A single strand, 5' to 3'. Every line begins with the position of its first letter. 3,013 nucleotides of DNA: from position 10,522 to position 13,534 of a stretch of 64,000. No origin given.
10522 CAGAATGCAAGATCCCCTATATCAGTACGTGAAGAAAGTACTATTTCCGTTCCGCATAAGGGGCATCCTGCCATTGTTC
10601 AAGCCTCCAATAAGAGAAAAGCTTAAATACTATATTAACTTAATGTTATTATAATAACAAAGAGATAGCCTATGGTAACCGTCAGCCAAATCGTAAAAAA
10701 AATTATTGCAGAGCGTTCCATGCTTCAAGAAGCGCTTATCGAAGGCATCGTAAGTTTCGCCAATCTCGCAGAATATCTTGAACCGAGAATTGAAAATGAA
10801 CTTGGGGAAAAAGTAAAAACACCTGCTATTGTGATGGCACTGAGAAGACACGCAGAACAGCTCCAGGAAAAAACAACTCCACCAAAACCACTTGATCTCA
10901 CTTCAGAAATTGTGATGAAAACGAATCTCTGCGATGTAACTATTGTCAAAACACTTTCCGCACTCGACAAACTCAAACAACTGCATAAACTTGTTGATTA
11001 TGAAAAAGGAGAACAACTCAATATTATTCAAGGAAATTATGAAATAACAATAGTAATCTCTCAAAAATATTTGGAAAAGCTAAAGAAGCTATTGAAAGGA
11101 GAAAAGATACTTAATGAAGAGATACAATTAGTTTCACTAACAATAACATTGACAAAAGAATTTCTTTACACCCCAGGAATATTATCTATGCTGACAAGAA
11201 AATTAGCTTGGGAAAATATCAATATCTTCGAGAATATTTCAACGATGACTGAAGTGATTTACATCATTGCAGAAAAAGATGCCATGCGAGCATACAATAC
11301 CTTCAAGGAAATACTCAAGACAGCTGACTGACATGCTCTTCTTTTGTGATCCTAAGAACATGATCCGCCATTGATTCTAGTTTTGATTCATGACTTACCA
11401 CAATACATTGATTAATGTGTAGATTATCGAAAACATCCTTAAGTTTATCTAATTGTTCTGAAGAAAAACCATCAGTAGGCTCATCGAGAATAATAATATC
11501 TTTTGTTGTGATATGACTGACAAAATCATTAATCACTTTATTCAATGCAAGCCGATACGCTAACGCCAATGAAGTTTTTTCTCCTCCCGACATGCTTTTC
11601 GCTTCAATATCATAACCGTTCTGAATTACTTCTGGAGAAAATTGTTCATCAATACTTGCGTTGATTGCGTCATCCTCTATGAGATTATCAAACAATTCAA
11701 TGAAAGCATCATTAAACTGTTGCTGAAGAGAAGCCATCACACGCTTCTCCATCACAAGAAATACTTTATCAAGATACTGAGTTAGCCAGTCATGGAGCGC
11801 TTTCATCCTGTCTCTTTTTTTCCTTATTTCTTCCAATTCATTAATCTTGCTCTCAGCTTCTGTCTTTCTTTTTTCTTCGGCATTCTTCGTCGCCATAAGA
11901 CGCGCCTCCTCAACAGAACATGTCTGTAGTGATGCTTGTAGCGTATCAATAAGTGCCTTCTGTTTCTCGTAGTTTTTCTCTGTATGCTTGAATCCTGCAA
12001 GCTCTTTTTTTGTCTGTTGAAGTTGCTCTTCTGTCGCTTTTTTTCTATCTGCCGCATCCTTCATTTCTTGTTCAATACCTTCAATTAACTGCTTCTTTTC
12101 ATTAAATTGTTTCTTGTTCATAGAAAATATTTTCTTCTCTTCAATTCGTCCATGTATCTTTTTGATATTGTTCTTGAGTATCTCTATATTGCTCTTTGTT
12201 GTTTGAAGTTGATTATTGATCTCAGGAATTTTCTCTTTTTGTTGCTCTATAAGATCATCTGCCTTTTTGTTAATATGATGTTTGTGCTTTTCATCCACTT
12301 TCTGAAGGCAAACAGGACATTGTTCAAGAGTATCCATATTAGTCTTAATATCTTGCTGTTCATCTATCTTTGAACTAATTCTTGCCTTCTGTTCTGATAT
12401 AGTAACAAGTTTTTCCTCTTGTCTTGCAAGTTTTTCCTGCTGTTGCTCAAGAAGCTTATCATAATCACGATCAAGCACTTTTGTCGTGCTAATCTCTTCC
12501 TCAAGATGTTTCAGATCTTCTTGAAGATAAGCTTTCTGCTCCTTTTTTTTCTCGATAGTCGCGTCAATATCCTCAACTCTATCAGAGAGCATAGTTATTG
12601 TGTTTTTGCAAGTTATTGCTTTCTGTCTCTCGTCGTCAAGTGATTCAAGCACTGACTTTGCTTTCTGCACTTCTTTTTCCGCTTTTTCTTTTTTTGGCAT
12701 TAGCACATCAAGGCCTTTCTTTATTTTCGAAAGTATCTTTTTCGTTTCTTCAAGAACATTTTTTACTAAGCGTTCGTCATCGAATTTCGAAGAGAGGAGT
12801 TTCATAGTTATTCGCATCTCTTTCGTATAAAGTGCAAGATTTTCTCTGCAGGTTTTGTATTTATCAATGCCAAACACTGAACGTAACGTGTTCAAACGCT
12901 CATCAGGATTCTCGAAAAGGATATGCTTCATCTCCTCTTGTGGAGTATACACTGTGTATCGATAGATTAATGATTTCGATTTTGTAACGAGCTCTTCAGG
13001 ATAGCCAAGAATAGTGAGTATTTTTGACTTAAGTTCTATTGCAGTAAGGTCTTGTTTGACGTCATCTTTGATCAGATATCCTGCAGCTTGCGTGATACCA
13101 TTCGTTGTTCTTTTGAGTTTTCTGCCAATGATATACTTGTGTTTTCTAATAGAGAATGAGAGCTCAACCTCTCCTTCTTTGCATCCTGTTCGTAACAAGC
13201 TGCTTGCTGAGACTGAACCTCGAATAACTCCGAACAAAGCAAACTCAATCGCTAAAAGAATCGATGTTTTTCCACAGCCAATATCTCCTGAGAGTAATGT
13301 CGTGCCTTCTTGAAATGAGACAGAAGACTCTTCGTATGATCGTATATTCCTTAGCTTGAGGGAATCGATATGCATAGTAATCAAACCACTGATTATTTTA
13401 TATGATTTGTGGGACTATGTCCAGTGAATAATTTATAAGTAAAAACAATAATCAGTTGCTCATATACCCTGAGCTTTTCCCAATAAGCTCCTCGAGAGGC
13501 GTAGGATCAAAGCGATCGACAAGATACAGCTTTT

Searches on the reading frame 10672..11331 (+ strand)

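Call 84: search_protein_families(library=pfam, proteins=[window:10672-11331:+], max_evalue=0.01)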
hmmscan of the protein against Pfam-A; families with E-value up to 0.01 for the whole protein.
window:10672-11331:+ (219 aa): 3 families
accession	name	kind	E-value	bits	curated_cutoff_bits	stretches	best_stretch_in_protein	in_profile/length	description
PF13840.12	ACT_7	-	8.4e-05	22.8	27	1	167-211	20-63/65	ACT domain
PF24367.1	DUF7523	-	0.00058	20.6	27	1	9-72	7-62/158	Family of unknown function (DUF7523)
PF22468.2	ACT_9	-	0.005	17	27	0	167-210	11-56/61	ACT domain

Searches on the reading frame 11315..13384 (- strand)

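Call 27: search_protein_families(library=pfam, proteins=[window:11315-13384:-], max_evalue=0.001)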
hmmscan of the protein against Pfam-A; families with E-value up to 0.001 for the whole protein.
window:11315-13384:- (689 aa): 5 families
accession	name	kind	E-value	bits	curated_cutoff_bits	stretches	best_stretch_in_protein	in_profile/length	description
PF13476.12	AAA_23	-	1.5e-15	58.8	27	1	8-298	1-200/201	AAA domain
PF13304.12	AAA_21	-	1.2e-05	25.9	27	1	378-667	34-300/304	AAA domain, putative AbiEii toxin, Type IV TA system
PF13175.12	AAA_15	-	4e-05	23.8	32.1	1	4-411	1-276/374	AAA ATPase domain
PF13555.12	AAA_29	-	0.00044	20.4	27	1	8-51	3-47/61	P-loop containing region of AAA domain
PF13558.12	SbcC_Walker_B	-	0.0006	20.4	27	0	595-652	30-88/90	SbcC/RAD50-like, Walker B motif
